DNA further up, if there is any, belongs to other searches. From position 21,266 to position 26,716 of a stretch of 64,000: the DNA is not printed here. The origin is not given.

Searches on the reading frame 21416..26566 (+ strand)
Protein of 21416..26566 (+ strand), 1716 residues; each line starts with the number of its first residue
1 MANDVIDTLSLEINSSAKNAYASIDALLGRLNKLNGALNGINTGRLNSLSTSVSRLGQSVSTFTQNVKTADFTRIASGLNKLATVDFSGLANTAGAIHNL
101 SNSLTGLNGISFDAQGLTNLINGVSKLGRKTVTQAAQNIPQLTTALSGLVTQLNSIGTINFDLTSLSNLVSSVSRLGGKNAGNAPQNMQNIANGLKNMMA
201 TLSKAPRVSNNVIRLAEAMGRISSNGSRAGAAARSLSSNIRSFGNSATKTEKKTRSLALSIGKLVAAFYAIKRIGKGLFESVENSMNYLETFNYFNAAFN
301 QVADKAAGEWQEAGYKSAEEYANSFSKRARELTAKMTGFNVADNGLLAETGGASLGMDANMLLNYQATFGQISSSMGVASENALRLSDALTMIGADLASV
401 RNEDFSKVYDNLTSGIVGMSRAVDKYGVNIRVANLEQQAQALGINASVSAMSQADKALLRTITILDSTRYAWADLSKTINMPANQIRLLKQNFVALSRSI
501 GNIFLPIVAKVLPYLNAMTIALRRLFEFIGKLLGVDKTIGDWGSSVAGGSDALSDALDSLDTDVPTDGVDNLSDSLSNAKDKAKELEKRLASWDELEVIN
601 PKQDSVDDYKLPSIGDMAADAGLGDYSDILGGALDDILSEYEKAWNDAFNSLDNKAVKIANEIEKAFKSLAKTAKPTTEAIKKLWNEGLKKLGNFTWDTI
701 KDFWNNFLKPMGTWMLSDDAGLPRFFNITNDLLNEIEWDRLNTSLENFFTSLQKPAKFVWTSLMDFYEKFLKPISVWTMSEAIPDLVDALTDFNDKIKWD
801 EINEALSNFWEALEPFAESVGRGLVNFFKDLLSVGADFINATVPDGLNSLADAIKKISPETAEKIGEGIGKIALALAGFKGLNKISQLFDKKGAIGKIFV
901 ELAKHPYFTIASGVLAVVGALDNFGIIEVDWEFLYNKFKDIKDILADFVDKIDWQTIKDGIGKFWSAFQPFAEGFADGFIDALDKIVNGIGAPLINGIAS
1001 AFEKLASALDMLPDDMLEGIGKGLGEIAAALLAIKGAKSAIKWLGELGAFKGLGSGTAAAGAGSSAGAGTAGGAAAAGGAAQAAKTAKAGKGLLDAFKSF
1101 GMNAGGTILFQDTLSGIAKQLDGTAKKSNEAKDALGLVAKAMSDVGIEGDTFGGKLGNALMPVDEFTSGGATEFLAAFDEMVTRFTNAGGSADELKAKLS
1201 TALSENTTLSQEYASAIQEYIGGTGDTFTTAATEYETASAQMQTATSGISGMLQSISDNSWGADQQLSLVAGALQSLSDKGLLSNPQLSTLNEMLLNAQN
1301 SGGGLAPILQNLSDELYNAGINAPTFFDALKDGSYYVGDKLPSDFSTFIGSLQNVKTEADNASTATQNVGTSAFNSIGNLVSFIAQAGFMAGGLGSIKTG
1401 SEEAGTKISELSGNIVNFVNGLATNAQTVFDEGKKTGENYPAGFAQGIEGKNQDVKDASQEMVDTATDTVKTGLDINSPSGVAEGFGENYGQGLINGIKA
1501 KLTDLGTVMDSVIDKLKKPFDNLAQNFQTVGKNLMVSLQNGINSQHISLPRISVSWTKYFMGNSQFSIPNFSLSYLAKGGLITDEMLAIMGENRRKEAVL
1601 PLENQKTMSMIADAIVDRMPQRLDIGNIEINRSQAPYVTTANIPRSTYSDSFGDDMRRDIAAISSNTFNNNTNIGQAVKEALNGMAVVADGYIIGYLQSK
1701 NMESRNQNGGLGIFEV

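Call 72: search_protein_families(library=pfam, proteins=[window:21416-26566:+], max_evalue=0.001)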
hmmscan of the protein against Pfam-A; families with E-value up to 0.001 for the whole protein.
window:21416-26566:+ (1716 aa): 2 families
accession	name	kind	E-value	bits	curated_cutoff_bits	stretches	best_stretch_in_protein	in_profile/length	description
PF16591.11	HBM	-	0.00023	21.1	29.8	0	14-70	162-218/254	Helical bimodular sensor domain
PF01442.23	Apolipoprotein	-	0.00049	20.3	90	0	298-338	125-165/190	Apolipoprotein A1/A4/E domain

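Call 77: search_protein_families(library=phrogs, proteins=[window:21416-26566:+], max_evalue=0.00001)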
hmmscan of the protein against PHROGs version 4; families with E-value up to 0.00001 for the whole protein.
window:21416-26566:+ (1716 aa): 12 families
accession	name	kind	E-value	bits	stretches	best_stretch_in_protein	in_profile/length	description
phrog_28918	-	unknown function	3.5e-185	619.1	2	286-888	1-675/1445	-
phrog_1535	-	tail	1e-48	167.3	3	186-699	116-568/1152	tail length tape measure protein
phrog_1204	-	tail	1.1e-17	64.3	1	1193-1515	1067-1378/1483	tail protein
phrog_5493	-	tail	3.3e-16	59.8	2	369-1042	426-982/1102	tail length tape measure protein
phrog_167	-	tail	2.4e-13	49.8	1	12-712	403-993/1555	tail length tape measure protein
phrog_17020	-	unknown function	1.2e-11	45.5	1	1492-1623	168-306/353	-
phrog_1272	-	tail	1.7e-11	43.6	1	210-1095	377-1133/1606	tail length tape measure protein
phrog_4372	-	tail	6.3e-10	38.1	1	1345-1555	1208-1376/1681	tail length tape measure protein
phrog_1686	-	tail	1.4e-08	34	1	1351-1503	968-1121/1224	tail length tape measure protein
phrog_991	-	tail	2.2e-07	29.8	0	798-1038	669-834/1966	tail length tape measure protein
phrog_5218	-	unknown function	2.8e-07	30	1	1372-1502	1290-1414/1599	-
phrog_58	-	tail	7.6e-07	28.8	1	190-1042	278-956/1544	tail length tape measure protein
